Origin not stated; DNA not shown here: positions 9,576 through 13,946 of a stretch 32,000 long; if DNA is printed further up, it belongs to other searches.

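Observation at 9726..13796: Unusual single-polypeptide architecture: HEXXH peptidase + full UvrD motif set + four-Cys PD-(D/E)XK nuclease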

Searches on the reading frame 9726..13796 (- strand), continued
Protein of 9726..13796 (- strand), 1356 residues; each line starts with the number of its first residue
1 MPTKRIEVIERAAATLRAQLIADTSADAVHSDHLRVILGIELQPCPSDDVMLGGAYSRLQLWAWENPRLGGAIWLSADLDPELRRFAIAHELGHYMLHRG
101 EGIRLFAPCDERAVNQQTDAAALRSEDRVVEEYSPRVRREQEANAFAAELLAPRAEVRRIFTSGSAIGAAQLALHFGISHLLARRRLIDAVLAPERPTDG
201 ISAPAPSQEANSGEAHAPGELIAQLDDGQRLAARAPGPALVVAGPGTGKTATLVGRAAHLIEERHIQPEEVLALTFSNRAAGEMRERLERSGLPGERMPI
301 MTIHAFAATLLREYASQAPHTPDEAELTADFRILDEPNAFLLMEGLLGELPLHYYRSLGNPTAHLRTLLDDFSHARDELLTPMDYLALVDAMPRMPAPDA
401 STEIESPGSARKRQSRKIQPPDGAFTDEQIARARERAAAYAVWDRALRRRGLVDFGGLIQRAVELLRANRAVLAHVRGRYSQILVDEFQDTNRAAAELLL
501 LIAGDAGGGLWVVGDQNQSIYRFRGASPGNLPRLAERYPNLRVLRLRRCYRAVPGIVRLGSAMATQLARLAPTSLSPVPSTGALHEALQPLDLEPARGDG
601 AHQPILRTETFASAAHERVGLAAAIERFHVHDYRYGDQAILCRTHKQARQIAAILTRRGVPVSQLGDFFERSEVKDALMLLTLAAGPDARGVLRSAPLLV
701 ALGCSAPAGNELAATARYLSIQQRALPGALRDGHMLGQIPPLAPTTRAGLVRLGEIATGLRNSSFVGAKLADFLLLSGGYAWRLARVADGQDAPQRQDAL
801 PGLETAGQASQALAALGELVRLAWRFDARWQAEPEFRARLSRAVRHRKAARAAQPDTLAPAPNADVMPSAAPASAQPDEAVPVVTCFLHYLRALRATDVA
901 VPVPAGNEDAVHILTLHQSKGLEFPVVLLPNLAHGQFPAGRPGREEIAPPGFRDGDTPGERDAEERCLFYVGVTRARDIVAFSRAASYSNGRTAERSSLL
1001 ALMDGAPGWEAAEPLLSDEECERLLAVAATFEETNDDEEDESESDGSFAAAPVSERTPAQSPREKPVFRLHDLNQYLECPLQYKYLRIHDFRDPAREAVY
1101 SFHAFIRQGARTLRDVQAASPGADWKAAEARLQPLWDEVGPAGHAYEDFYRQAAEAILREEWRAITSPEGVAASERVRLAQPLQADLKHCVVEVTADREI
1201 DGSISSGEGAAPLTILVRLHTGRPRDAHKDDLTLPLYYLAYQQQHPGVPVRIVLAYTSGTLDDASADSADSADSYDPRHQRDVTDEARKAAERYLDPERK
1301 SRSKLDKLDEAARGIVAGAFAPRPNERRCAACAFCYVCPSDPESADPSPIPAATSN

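Call 7: find_homologous_proteins(query=window:9726-13796:-, max_evalue=0.00001)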
Query window:9726-13796:- (1356 aa): 3717 proteins with E <= 0.00001 among 8000 candidates; the best 120 are listed.
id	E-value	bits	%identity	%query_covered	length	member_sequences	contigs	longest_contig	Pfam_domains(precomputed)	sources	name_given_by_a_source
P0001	0.0e+0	3019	100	100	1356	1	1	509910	PF13538.13,PF12705.14,PF13604.13,PF13361.13,PF13245.13,PF06114.20,PF00580.28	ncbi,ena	-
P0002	0.0e+0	2424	82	100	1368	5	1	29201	PF13538.13,PF13604.13,PF13361.13,PF13245.13,PF06114.20,PF00580.28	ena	-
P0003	0.0e+0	2413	81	100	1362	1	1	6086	PF13538.13,PF12705.14,PF13604.13,PF13361.13,PF13245.13,PF06114.20,PF00580.28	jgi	jgi:DNA helicase-2/ATP-dependent DNA helicase PcrA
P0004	0.0e+0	2409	82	100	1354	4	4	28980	PF13538.13,PF12705.14,PF13604.13,PF13361.13,PF13245.13,PF06114.20,PF00580.28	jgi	jgi:superfamily I DNA/RNA helicase/Zn-dependent peptidase ImmA (M78 family)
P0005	0.0e+0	2398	81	100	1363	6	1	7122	PF13538.13,PF12705.14,PF13604.13,PF13361.13,PF13245.13,PF06114.20,PF00580.28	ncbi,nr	ncbi:MAG TPA: ATP-dependent helicase [Ktedonobacterales bacterium]|nr:ATP-dependent helicase [Ktedon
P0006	0.0e+0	2093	72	100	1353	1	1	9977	PF13538.13,PF12705.14,PF13604.13,PF13361.13,PF13245.13,PF06114.20,PF00580.28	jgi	jgi:ATP-dependent DNA helicase UvrD/PcrA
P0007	0.0e+0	2062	70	100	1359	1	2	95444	PF13538.13,PF12705.14,PF13604.13,PF13361.13,PF13245.13,PF06114.20,PF00580.28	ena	-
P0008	0.0e+0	1844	64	99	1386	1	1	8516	PF13538.13,PF13086.13,PF12705.14,PF13604.13,PF13361.13,PF13245.13,PF06114.20,PF00580.28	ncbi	ncbi:MAG: UvrD-helicase domain-containing protein [Nitrososphaerota archaeon]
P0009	0.0e+0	1807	65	99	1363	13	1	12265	PF13538.13,PF12705.14,PF13604.13,PF13361.13,PF13245.13,PF06114.20,PF00580.28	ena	-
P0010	0.0e+0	1765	62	100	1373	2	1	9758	PF13538.13,PF12705.14,PF13604.13,PF13361.13,PF13245.13,PF06114.20,PF00580.28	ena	-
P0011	0.0e+0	1762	64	99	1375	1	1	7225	PF13538.13,PF12705.14,PF13604.13,PF13361.13,PF13245.13,PF06114.20,PF00580.28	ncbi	-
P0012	0.0e+0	1754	63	96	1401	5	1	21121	PF13538.13,PF12705.14,PF13604.13,PF13361.13,PF13245.13,PF06114.20,PF00580.28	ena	-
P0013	0.0e+0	1748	63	100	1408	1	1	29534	PF13538.13,PF13604.13,PF13361.13,PF13245.13,PF06114.20,PF00580.28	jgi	jgi:superfamily I DNA/RNA helicase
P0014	0.0e+0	1746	62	99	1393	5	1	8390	PF13538.13,PF13086.13,PF12705.14,PF13604.13,PF13361.13,PF13245.13,PF06114.20,PF00580.28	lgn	-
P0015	0.0e+0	1741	62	99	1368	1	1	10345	PF13538.13,PF13086.13,PF12705.14,PF13604.13,PF13361.13,PF13245.13,PF06114.20,PF00580.28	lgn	-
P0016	0.0e+0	1722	63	99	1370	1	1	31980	PF13538.13,PF13086.13,PF12705.14,PF13361.13,PF13245.13,PF06114.20,PF00580.28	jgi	jgi:DNA helicase II / ATP-dependent DNA helicase PcrA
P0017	0.0e+0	1721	62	99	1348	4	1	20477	PF13538.13,PF12705.14,PF13361.13,PF13245.13,PF06114.20,PF00580.28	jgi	jgi:DNA helicase-2/ATP-dependent DNA helicase PcrA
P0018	0.0e+0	1710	62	99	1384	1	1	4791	PF13538.13,PF12705.14,PF13604.13,PF13361.13,PF13245.13,PF06114.20,PF00580.28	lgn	-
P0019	0.0e+0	1706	62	99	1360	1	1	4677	PF13538.13,PF13086.13,PF12705.14,PF13604.13,PF13361.13,PF13245.13,PF06114.20,PF00580.28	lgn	-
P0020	0.0e+0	1704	62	100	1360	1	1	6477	PF13538.13,PF12705.14,PF13361.13,PF13245.13,PF06114.20,PF00580.28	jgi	jgi:ATP-dependent DNA helicase UvrD/PcrA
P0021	0.0e+0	1682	61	99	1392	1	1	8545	PF13538.13,PF12705.14,PF13604.13,PF13361.13,PF13245.13,PF06114.20,PF00580.28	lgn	-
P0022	0.0e+0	1682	61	99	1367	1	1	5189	PF13538.13,PF12705.14,PF13604.13,PF13361.13,PF13245.13,PF06114.20,PF00580.28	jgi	jgi:ATP-dependent DNA helicase UvrD/PcrA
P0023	0.0e+0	1682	61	99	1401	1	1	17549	PF13538.13,PF13086.13,PF12705.14,PF13604.13,PF13361.13,PF13245.13,PF06114.20,PF00580.28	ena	-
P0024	0.0e+0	1676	61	96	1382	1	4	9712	PF13538.13,PF13086.13,PF12705.14,PF13604.13,PF13361.13,PF13245.13,PF06114.20,PF00580.28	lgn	-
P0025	0.0e+0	1675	61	97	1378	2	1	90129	PF13538.13,PF13086.13,PF12705.14,PF13604.13,PF13361.13,PF13245.13,PF06114.20,PF00580.28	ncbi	ncbi:MAG TPA: UvrD-helicase domain-containing protein [Ktedonobacterales bacterium]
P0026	0.0e+0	1643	61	99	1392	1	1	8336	PF13538.13,PF13086.13,PF12705.14,PF13604.13,PF13361.13,PF13245.13,PF06114.20,PF00580.28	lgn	-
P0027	0.0e+0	1635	60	98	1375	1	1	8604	PF13538.13,PF12705.14,PF13604.13,PF13361.13,PF13245.13,PF06114.20,PF00580.28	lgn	-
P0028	0.0e+0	1628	59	99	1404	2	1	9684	PF13538.13,PF13086.13,PF12705.14,PF13604.13,PF13361.13,PF13245.13,PF06114.20,PF00580.28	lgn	-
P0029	0.0e+0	1587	67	82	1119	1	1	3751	PF13538.13,PF13361.13,PF13245.13,PF06114.20,PF00580.28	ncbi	ncbi:MAG TPA: UvrD-helicase domain-containing protein, partial [Ktedonobacterales bacterium]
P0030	0.0e+0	1569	60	99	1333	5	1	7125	PF13538.13,PF12705.14,PF13604.13,PF13361.13,PF13245.13,PF06114.20,PF00580.28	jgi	jgi:superfamily I DNA/RNA helicase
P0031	0.0e+0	1494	56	97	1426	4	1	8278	PF13538.13,PF12705.14,PF13604.13,PF13361.13,PF13245.13,PF06114.20,PF00580.28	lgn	-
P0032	0.0e+0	1493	58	99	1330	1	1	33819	PF13538.13,PF12705.14,PF13604.13,PF13361.13,PF13245.13,PF06114.20,PF00580.28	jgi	jgi:DNA helicase II / ATP-dependent DNA helicase PcrA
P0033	0.0e+0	1484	58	99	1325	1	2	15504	PF13538.13,PF12705.14,PF13604.13,PF13361.13,PF13245.13,PF06114.20,PF00580.28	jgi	jgi:DNA helicase II / ATP-dependent DNA helicase PcrA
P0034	0.0e+0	1450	56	99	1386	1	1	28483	PF13538.13,PF12705.14,PF13604.13,PF13361.13,PF13245.13,PF06114.20,PF00580.28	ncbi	-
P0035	0.0e+0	1444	55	97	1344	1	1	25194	PF13538.13,PF12705.14,PF13604.13,PF13361.13,PF13245.13,PF06114.20,PF00580.28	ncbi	ncbi:MAG TPA: ATP-dependent helicase [Ktedonobacterales bacterium]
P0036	0.0e+0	1434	62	82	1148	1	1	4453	PF13538.13,PF13086.13,PF12705.14,PF13604.13,PF13361.13,PF13245.13,PF00580.28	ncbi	ncbi:MAG TPA: ATP-dependent DNA helicase, partial [Ktedonobacterales bacterium]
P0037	0.0e+0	1383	54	99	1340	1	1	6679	PF13538.13,PF12705.14,PF13604.13,PF13361.13,PF13245.13,PF06114.20,PF00580.28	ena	-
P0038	0.0e+0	1382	54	99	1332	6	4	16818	PF13538.13,PF13086.13,PF12705.14,PF13604.13,PF13361.13,PF13245.13,PF06114.20,PF00580.28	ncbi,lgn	-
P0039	0.0e+0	1378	54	96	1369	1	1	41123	PF13538.13,PF13086.13,PF12705.14,PF13604.13,PF13361.13,PF13245.13,PF06114.20,PF00580.28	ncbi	-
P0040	0.0e+0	1372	53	99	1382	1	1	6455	PF13538.13,PF13086.13,PF12705.14,PF13604.13,PF13361.13,PF13245.13,PF06114.20,PF00580.28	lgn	-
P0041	0.0e+0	1371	53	99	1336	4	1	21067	PF13538.13,PF12705.14,PF13604.13,PF13361.13,PF13245.13,PF06114.20,PF00580.28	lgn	-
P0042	0.0e+0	1360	52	99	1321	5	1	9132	PF13538.13,PF12705.14,PF13361.13,PF13245.13,PF06114.20,PF00580.28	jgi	jgi:superfamily I DNA/RNA helicase/CRISPR/Cas system-associated exonuclease Cas4 (RecB family)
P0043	0.0e+0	1360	53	99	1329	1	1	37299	PF13538.13,PF12705.14,PF13361.13,PF13245.13,PF06114.20,PF00580.28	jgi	jgi:DNA helicase-2/ATP-dependent DNA helicase PcrA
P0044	0.0e+0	1358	52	99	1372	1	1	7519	PF13538.13,PF13086.13,PF12705.14,PF13604.13,PF13361.13,PF13245.13,PF06114.20,PF00580.28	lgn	-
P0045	0.0e+0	1357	53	99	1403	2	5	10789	PF13538.13,PF13086.13,PF12705.14,PF13604.13,PF13361.13,PF13245.13,PF06114.20,PF00580.28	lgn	-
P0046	0.0e+0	1357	53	97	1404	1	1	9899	PF13538.13,PF12705.14,PF13604.13,PF13361.13,PF13245.13,PF06114.20,PF00580.28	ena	-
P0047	0.0e+0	1351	53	100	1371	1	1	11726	PF13538.13,PF12705.14,PF13604.13,PF13361.13,PF13245.13,PF06114.20,PF00580.28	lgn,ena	-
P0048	0.0e+0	1350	52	99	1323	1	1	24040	PF13538.13,PF12705.14,PF13361.13,PF13245.13,PF06114.20,PF00580.28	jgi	jgi:DNA helicase-2/ATP-dependent DNA helicase PcrA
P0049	0.0e+0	1349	53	99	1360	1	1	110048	PF13538.13,PF13086.13,PF12705.14,PF13604.13,PF13361.13,PF13245.13,PF06114.20,PF00580.28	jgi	jgi:DNA helicase-2/ATP-dependent DNA helicase PcrA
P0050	0.0e+0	1349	53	100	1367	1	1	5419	PF13538.13,PF12705.14,PF13604.13,PF13361.13,PF13245.13,PF06114.20,PF00580.28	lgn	-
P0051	0.0e+0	1348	52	99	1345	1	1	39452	PF13538.13,PF12705.14,PF13604.13,PF13361.13,PF13245.13,PF06114.20,PF00580.28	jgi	jgi:DNA helicase-2/ATP-dependent DNA helicase PcrA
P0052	0.0e+0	1347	54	96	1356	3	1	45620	PF13538.13,PF13086.13,PF12705.14,PF13604.13,PF13361.13,PF13245.13,PF06114.20,PF00580.28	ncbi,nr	ncbi:MAG TPA: UvrD-helicase domain-containing protein [Ktedonobacterales bacterium]|nr:UvrD-helicase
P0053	0.0e+0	1346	61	79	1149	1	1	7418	PF13538.13,PF12705.14,PF13361.13,PF00580.28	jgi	jgi:superfamily I DNA/RNA helicase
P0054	0.0e+0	1344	53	97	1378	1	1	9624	PF13538.13,PF12705.14,PF13604.13,PF13361.13,PF13245.13,PF06114.20,PF00580.28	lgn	-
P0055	0.0e+0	1343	51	99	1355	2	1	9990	PF13538.13,PF12705.14,PF13604.13,PF13361.13,PF13245.13,PF06114.20,PF00580.28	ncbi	-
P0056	0.0e+0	1338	52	99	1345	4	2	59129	PF13538.13,PF13086.13,PF12705.14,PF13604.13,PF13361.13,PF13245.13,PF06114.20,PF00580.28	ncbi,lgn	-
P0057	0.0e+0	1329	52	99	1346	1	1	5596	PF13538.13,PF13086.13,PF13604.13,PF13361.13,PF13245.13,PF06114.20,PF00580.28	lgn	-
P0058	0.0e+0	1317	50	99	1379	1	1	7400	PF13538.13,PF12705.14,PF13604.13,PF13361.13,PF13245.13,PF06114.20,PF00580.28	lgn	-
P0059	0.0e+0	1305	54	96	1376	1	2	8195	PF13538.13,PF12705.14,PF13604.13,PF13361.13,PF13245.13,PF06114.20,PF00580.28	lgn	-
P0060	0.0e+0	1302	52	99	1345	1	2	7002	PF13538.13,PF12705.14,PF13604.13,PF13361.13,PF13245.13,PF06114.20,PF00580.28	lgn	-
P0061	0.0e+0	1297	60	76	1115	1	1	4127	PF13538.13,PF12705.14,PF13361.13,PF00580.28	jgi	jgi:superfamily I DNA/RNA helicase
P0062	0.0e+0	1293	54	96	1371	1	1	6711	PF13538.13,PF13086.13,PF12705.14,PF13604.13,PF13361.13,PF13245.13,PF06114.20,PF00580.28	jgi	jgi:ATP-dependent DNA helicase UvrD/PcrA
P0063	0.0e+0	1269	52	99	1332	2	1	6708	PF13538.13,PF12705.14,PF13604.13,PF13361.13,PF13245.13,PF06114.20,PF00580.28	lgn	-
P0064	0.0e+0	1267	52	99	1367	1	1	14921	PF13538.13,PF12705.14,PF13604.13,PF13361.13,PF13245.13,PF06114.20,PF00580.28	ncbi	ncbi:MAG TPA: UvrD-helicase domain-containing protein [Ktedonobacterales bacterium]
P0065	0.0e+0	1266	52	98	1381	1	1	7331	PF13538.13,PF13086.13,PF12705.14,PF13604.13,PF13361.13,PF13245.13,PF06114.20,PF00580.28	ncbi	ncbi:MAG: UvrD-helicase domain-containing protein [Ktedonobacterales bacterium]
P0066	0.0e+0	1248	52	97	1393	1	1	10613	PF13538.13,PF12705.14,PF13604.13,PF13361.13,PF13245.13,PF06114.20,PF00580.28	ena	-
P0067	0.0e+0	1247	71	62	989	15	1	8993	PF13538.13,PF13604.13,PF13361.13,PF13245.13,PF00580.28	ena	-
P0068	0.0e+0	1236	51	100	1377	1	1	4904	PF13538.13,PF12705.14,PF13604.13,PF13361.13,PF13245.13,PF06114.20,PF00580.28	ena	-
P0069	0.0e+0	1229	51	99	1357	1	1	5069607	PF13538.13,PF13086.13,PF12705.14,PF13604.13,PF13361.13,PF13245.13,PF06114.20,PF00580.28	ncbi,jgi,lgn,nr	ncbi:MAG: ATP-dependent DNA helicase UvrD/PcrA [Ktedonobacterales bacterium]|jgi:superfamily I DNA/R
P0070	0.0e+0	1218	74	59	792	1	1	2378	PF13604.13,PF13361.13,PF13245.13,PF06114.20,PF00580.28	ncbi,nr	ncbi:MAG TPA: UvrD-helicase domain-containing protein, partial [Ktedonobacterales bacterium]|nr:UvrD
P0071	0.0e+0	1216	52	96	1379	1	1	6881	PF13538.13,PF13086.13,PF12705.14,PF13604.13,PF13361.13,PF13245.13,PF06114.20,PF00580.28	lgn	-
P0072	0.0e+0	1191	51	97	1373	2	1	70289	PF13538.13,PF12705.14,PF13604.13,PF13361.13,PF13245.13,PF06114.20,PF00580.28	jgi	jgi:DNA helicase-2/ATP-dependent DNA helicase PcrA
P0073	0.0e+0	1173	59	71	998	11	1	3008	PF13538.13,PF12705.14,PF13361.13,PF13245.13,PF00580.28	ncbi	ncbi:MAG: UvrD-helicase domain-containing protein, partial [Ktedonobacterales bacterium]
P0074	0.0e+0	1169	48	97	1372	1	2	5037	PF13538.13,PF12705.14,PF13361.13,PF13245.13,PF06114.20,PF00580.28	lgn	-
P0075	0.0e+0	1163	48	96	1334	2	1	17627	PF13538.13,PF13086.13,PF12705.14,PF13604.13,PF13361.13,PF13245.13,PF06114.20,PF00580.28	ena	-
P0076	0.0e+0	1084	46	99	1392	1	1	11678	PF13538.13,PF12705.14,PF13604.13,PF13361.13,PF13245.13,PF06114.20,PF00580.28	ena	-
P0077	0.0e+0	1065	54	79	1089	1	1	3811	PF13538.13,PF13604.13,PF13361.13,PF13245.13,PF06114.20,PF00580.28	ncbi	ncbi:MAG: UvrD-helicase domain-containing protein, partial [Ktedonobacterales bacterium]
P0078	5.7e-290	983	43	97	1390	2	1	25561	PF13538.13,PF12705.14,PF13604.13,PF13361.13,PF13245.13,PF06114.20,PF00580.28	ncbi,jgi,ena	-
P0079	1.5e-286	972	43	99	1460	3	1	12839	PF13538.13,PF13086.13,PF12705.14,PF13604.13,PF13361.13,PF13245.13,PF06114.20,PF00580.28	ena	-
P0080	3.0e-271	921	44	96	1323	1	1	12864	PF13538.13,PF13086.13,PF12705.14,PF13604.13,PF13361.13,PF13245.13,PF06114.20,PF00580.28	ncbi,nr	ncbi:MAG TPA: UvrD-helicase domain-containing protein [Ktedonobacterales bacterium]|nr:UvrD-helicase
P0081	2.6e-268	911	43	99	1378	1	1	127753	PF13538.13,PF13086.13,PF12705.14,PF13361.13,PF13245.13,PF06114.20,PF00580.28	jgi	jgi:DNA helicase-2/ATP-dependent DNA helicase PcrA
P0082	6.1e-266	904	42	95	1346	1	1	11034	PF13538.13,PF13086.13,PF12705.14,PF01443.25,PF13604.13,PF13361.13,PF13245.13,PF06114.20,PF00580.28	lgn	-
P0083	7.4e-262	890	43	97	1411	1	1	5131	PF13538.13,PF12705.14,PF01443.25,PF13361.13,PF13245.13,PF06114.20,PF00580.28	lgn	-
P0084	3.1e-246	838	41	99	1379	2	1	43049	PF13538.13,PF13086.13,PF12705.14,PF13604.13,PF13361.13,PF13245.13,PF06114.20,PF00580.28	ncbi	ncbi:MAG TPA: UvrD-helicase domain-containing protein [Ktedonobacterales bacterium]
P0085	8.9e-239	814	40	97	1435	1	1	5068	PF13538.13,PF12705.14,PF13604.13,PF13361.13,PF13245.13,PF06114.20,PF00580.28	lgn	-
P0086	5.2e-237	808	49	65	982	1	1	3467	PF13361.13,PF13245.13,PF06114.20,PF00580.28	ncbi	ncbi:MAG: UvrD-helicase domain-containing protein, partial [Ktedonobacterales bacterium]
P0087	8.7e-217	741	46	70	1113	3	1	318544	PF13538.13,PF13086.13,PF13604.13,PF13361.13,PF13245.13,PF06114.20,PF00580.28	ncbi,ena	-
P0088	3.1e-126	441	32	96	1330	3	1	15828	PF13538.13,PF13086.13,PF12705.14,PF13361.13,PF13245.13,PF06114.20,PF00580.28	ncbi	-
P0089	4.7e-126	440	37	47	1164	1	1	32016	PF13538.13,PF13086.13,PF12705.14,PF13361.13,PF13245.13,PF06114.20,PF00580.28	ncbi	-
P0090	2.3e-123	431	38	45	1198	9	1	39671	PF13538.13,PF12705.14,PF13361.13,PF13245.13,PF06114.20,PF00580.28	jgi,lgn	-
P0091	7.5e-122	426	31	94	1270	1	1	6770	PF13538.13,PF12705.14,PF13361.13,PF13245.13,PF06114.20,PF00580.28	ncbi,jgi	ncbi:MAG TPA: ATP-dependent helicase [Ktedonobacterales bacterium]|jgi:superfamily I DNA/RNA helicas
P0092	8.5e-118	413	31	94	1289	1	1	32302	PF13538.13,PF12705.14,PF13604.13,PF13361.13,PF13245.13,PF06114.20,PF00580.28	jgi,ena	-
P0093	1.1e-116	409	31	94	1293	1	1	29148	PF13538.13,PF12705.14,PF13604.13,PF13361.13,PF13245.13,PF06114.20,PF00580.28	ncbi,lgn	-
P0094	3.4e-115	404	35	49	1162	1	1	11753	PF13538.13,PF12705.14,PF13361.13,PF13245.13,PF06114.20,PF00580.28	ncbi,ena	-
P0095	1.0e-113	399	37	56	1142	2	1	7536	PF13538.13,PF13086.13,PF12705.14,PF13361.13,PF13245.13,PF06114.20,PF00580.28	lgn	-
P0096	7.9e-113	396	37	55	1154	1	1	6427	PF13538.13,PF12705.14,PF13361.13,PF13245.13,PF06114.20,PF00580.28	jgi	jgi:DNA helicase II / ATP-dependent DNA helicase PcrA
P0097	8.3e-113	396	39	49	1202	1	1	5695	PF13538.13,PF12705.14,PF13361.13,PF13245.13,PF06114.20,PF00580.28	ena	-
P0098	7.3e-111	390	38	48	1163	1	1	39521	PF13538.13,PF12705.14,PF13361.13,PF13245.13,PF06114.20,PF00580.28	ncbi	-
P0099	3.3e-110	388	32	97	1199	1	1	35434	PF13538.13,PF13086.13,PF12705.14,PF13361.13,PF13245.13,PF06114.20,PF00580.28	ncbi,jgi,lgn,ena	jgi:superfamily I DNA/RNA helicase/Zn-dependent peptidase ImmA (M78 family)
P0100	3.4e-110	388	37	46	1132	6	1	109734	PF13538.13,PF13086.13,PF12705.14,PF13604.13,PF13361.13,PF13245.13,PF06114.20,PF00580.28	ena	-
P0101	3.5e-110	388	36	69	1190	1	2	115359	PF13538.13,PF12705.14,PF13604.13,PF13361.13,PF13245.13,PF06114.20,PF00580.28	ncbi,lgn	-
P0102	1.0e-109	386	34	55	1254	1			PF13538.13,PF12705.14,PF13361.13,PF13245.13,PF06114.20,PF00580.28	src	-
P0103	1.1e-109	386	30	94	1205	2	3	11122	PF13538.13,PF12705.14,PF13604.13,PF13361.13,PF13245.13,PF06114.20,PF00580.28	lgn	-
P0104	2.5e-109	385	35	55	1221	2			PF13538.13,PF13086.13,PF12705.14,PF13361.13,PF13245.13,PF06114.20,PF00580.28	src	-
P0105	4.1e-109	384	32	96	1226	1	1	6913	PF13538.13,PF12705.14,PF13361.13,PF13245.13,PF06114.20,PF00580.28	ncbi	-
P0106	7.3e-109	383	39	46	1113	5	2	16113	PF13538.13,PF12705.14,PF13604.13,PF13361.13,PF13245.13,PF06114.20,PF00580.28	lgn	-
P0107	7.4e-109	383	30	94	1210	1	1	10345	PF13538.13,PF12705.14,PF13604.13,PF13361.13,PF13245.13,PF06114.20,PF00580.28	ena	-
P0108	9.9e-109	383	39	46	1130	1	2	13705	PF13538.13,PF12705.14,PF13361.13,PF13245.13,PF07750.18,PF06114.20,PF00580.28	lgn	-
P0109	1.0e-108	383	32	94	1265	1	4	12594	PF13538.13,PF12705.14,PF13361.13,PF13245.13,PF06114.20,PF00580.28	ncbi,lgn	-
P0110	9.1e-108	380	37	50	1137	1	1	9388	PF13538.13,PF12705.14,PF13604.13,PF13361.13,PF13245.13,PF06114.20,PF00580.28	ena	-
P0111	3.2e-107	378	32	94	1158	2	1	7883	PF13538.13,PF12705.14,PF13361.13,PF13245.13,PF06114.20,PF00580.28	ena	-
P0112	7.2e-107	377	37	48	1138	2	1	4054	PF13538.13,PF13086.13,PF12705.14,PF13361.13,PF13245.13,PF06114.20,PF00580.28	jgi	-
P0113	1.3e-106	376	39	46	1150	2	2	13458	PF13538.13,PF12705.14,PF13361.13,PF13245.13,PF06114.20,PF00580.28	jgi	jgi:DNA helicase-2/ATP-dependent DNA helicase PcrA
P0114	1.3e-106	376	40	23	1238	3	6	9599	PF13538.13,PF12705.14,PF13604.13,PF13361.13,PF13245.13,PF06114.20,PF00580.28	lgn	-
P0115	1.8e-106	375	40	46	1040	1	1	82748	PF13538.13,PF12705.14,PF13604.13,PF13361.13,PF13245.13,PF06114.20,PF00580.28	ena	-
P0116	2.4e-106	375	37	50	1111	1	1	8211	PF13538.13,PF13086.13,PF12705.14,PF13604.13,PF13361.13,PF13245.13,PF06114.20,PF00580.28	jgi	jgi:DNA helicase II / ATP-dependent DNA helicase PcrA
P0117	5.9e-106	374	36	55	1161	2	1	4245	PF13538.13,PF12705.14,PF13361.13,PF13245.13,PF06114.20,PF00580.28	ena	-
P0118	7.6e-105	370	37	46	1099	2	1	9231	PF13538.13,PF13086.13,PF12705.14,PF13604.13,PF13361.13,PF13245.13,PF06114.20,PF00580.28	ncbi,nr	ncbi:MAG TPA: ATP-dependent helicase, partial [Ktedonobacterales bacterium]|nr:ATP-dependent helicas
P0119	1.2e-104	369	38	48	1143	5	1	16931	PF13538.13,PF13086.13,PF12705.14,PF13604.13,PF13361.13,PF13245.13,PF06114.20,PF00580.28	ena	-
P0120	2.2e-104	368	32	90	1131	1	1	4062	PF13538.13,PF12705.14,PF13604.13,PF13361.13,PF13245.13,PF06114.20,PF00580.28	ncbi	-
